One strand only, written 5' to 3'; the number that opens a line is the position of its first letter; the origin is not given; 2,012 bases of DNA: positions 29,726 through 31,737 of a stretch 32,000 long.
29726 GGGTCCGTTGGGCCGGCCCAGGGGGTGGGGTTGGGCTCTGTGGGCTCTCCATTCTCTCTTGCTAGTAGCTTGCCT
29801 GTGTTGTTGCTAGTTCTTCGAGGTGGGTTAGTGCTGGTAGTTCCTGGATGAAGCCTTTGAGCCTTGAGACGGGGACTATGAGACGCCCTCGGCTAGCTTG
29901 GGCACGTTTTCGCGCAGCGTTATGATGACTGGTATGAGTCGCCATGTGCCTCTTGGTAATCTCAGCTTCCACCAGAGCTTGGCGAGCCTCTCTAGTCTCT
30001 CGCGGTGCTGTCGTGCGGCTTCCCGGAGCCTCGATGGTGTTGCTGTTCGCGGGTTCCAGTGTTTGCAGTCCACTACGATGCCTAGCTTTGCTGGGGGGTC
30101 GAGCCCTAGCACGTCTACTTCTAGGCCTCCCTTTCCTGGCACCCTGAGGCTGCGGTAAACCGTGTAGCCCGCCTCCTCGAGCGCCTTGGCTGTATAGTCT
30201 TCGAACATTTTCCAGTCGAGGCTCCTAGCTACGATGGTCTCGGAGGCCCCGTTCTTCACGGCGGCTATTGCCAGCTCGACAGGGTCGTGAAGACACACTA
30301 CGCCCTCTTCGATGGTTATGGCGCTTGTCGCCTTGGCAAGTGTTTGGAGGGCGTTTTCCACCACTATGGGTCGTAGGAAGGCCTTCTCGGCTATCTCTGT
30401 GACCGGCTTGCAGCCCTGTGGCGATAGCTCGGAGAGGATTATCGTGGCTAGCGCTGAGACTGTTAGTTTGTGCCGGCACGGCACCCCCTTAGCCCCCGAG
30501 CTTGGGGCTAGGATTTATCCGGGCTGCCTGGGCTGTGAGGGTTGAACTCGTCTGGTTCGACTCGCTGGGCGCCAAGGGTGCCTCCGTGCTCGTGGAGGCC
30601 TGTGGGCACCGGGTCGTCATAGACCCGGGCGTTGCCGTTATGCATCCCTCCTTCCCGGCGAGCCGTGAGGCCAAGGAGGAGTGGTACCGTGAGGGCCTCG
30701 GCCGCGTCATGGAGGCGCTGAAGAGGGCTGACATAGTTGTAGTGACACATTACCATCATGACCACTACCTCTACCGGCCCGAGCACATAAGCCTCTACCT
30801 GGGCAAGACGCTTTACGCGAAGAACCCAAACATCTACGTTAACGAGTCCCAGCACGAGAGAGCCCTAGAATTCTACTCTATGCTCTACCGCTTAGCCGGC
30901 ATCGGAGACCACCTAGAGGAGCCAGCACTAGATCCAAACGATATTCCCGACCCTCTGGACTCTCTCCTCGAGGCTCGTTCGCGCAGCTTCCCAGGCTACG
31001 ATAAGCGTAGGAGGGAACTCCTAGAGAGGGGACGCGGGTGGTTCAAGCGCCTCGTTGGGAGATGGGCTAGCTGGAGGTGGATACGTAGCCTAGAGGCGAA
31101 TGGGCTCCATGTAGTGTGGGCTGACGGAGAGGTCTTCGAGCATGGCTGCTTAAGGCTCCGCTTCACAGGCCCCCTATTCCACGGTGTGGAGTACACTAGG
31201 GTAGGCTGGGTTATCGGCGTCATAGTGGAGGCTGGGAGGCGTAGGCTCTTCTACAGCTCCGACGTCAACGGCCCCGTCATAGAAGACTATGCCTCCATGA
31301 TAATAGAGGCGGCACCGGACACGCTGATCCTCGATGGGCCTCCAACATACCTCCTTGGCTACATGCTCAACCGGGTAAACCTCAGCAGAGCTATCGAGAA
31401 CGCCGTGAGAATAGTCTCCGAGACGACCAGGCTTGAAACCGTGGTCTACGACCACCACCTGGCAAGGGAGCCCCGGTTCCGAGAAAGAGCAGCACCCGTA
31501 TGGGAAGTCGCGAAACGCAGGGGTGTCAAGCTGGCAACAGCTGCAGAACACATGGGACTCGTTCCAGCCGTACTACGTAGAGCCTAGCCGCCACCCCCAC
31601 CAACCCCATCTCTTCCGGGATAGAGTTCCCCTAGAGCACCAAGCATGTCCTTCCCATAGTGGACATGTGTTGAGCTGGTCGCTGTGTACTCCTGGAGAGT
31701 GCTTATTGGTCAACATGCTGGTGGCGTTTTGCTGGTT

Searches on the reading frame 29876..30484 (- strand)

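Call 73: search_protein_families(library=pfam, proteins=[window:29876-30484:-], max_evalue=0.01)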
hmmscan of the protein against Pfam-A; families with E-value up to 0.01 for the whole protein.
window:29876-30484:- (202 aa): 2 families
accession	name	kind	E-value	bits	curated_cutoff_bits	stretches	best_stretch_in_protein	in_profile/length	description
PF04471.18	Mrr_cat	-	5.1e-07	30.3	21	1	87-156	2-69/115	Restriction endonuclease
PF18741.7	MTES_1575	-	0.0052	17.3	38.2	0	94-168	1-70/96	REase_MTES_1575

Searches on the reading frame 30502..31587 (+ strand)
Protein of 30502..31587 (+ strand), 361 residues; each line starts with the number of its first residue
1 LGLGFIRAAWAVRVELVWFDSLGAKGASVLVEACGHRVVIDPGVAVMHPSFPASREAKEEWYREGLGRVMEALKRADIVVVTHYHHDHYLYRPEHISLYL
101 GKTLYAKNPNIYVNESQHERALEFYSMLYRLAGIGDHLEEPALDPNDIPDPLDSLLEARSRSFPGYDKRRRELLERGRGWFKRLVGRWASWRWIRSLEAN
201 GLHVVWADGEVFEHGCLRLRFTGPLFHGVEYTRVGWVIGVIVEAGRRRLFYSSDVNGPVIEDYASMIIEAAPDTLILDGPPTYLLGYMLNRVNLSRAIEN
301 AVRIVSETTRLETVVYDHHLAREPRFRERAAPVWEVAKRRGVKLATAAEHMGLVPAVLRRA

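Call 73: search_protein_families(library=pfam, proteins=[window:30502-31587:+], max_evalue=0.01)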
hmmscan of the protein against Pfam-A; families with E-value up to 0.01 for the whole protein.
window:30502-31587:+ (361 aa): 3 families
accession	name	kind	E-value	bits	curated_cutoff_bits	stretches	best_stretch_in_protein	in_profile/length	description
PF12706.13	Lactamase_B_2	-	1.2e-07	32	27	0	36-89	1-44/200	Beta-lactamase superfamily domain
PF00753.33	Lactamase_B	-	2.6e-06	27.9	22.7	1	27-89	7-57/196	Metallo-beta-lactamase superfamily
PF13483.12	Lactamase_B_3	-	0.0012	19.3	24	1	26-90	7-51/160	Beta-lactamase superfamily domain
